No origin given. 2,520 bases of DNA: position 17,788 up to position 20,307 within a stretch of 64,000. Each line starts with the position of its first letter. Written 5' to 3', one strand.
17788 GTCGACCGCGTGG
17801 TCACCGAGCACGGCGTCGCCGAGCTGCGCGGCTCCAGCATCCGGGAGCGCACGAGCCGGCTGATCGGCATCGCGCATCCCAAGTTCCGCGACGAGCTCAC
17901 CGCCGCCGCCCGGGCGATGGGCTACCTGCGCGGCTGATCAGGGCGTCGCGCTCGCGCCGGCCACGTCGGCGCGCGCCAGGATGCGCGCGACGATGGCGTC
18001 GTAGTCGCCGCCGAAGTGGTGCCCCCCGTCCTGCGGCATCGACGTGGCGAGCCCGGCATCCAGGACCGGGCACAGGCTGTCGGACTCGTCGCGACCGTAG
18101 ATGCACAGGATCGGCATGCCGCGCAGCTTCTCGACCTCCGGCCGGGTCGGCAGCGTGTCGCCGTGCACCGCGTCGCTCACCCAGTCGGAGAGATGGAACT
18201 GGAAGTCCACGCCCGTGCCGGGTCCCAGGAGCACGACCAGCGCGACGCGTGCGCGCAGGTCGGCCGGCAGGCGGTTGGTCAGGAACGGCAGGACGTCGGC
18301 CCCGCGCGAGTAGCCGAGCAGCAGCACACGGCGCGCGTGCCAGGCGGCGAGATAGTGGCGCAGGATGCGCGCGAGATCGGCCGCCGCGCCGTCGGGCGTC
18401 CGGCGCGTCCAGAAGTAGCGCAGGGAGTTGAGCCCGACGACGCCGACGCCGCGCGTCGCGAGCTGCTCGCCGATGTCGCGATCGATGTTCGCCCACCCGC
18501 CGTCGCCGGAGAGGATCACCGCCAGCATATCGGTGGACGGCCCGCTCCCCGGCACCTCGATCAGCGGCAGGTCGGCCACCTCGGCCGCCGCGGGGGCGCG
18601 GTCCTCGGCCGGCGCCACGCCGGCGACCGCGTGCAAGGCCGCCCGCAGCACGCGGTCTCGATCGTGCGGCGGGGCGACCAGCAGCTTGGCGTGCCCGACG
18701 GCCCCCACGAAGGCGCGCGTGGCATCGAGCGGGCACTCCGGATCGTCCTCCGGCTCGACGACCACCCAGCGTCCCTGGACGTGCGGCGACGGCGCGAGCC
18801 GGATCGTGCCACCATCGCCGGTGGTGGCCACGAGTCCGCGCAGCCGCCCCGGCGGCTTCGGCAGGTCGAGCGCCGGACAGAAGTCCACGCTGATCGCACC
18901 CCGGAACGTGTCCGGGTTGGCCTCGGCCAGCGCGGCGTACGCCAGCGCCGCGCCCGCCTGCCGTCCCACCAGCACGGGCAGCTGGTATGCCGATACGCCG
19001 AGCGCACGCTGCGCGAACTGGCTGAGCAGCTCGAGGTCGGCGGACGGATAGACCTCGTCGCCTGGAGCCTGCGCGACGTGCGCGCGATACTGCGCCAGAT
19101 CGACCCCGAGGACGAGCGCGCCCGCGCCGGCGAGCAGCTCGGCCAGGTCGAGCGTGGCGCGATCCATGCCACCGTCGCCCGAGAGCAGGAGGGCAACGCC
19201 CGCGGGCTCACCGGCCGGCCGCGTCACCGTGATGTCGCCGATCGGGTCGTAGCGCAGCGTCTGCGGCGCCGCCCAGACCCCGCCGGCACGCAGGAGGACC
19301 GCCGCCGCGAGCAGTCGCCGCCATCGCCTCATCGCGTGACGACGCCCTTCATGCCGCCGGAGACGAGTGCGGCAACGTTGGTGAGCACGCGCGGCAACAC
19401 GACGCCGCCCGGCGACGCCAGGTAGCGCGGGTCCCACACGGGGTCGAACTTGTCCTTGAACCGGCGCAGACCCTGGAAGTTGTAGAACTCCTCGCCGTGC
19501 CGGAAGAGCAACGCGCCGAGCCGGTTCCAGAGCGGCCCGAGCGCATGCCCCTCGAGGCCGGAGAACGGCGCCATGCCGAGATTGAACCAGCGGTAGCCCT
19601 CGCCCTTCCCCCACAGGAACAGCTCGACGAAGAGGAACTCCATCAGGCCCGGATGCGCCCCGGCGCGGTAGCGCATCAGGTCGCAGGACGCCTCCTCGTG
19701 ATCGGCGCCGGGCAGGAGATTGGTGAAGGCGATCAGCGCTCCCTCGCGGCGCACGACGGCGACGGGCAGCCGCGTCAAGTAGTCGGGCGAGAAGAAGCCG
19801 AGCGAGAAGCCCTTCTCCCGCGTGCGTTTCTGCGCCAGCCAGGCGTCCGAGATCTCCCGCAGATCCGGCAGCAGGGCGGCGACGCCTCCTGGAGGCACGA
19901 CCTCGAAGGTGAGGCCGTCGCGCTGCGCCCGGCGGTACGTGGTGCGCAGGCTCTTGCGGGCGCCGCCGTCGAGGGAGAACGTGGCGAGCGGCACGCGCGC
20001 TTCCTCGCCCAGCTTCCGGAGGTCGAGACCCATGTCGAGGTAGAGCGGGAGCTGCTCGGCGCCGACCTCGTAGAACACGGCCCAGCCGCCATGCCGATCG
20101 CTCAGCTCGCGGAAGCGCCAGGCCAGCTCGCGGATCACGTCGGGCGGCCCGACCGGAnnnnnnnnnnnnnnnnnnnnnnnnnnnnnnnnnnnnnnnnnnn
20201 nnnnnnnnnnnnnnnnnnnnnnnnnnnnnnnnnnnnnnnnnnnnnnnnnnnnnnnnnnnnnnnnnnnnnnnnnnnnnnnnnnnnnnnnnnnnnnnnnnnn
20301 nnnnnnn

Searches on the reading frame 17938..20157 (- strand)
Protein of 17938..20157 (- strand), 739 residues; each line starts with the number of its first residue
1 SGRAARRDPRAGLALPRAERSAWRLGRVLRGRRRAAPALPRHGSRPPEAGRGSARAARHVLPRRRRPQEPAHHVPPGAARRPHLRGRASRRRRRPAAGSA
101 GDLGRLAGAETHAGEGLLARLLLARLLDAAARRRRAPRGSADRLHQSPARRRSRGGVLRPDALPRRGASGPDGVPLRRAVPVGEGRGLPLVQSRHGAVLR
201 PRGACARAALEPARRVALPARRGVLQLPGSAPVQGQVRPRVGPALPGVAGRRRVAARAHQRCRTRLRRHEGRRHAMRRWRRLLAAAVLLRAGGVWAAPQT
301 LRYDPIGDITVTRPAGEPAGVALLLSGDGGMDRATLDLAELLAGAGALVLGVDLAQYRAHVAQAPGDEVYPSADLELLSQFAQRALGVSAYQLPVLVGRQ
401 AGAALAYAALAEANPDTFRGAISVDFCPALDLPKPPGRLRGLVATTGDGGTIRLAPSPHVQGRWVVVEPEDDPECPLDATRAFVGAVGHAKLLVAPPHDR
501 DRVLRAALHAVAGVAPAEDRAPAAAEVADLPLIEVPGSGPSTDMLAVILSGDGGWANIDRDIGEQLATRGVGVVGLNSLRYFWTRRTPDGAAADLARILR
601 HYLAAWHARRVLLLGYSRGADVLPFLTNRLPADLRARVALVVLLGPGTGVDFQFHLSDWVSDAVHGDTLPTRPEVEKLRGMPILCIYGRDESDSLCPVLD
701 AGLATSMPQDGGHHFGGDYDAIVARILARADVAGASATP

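Call 43: search_protein_families(library=pfam, proteins=[window:17938-20157:-], max_evalue=0.00001)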
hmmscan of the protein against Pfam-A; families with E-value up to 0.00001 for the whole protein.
window:17938-20157:- (739 aa): 1 family
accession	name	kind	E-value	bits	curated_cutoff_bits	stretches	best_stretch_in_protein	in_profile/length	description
PF06057.17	VirJ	-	1.2e-65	221.4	22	1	543-729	1-186/191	Bacterial virulence protein (VirJ)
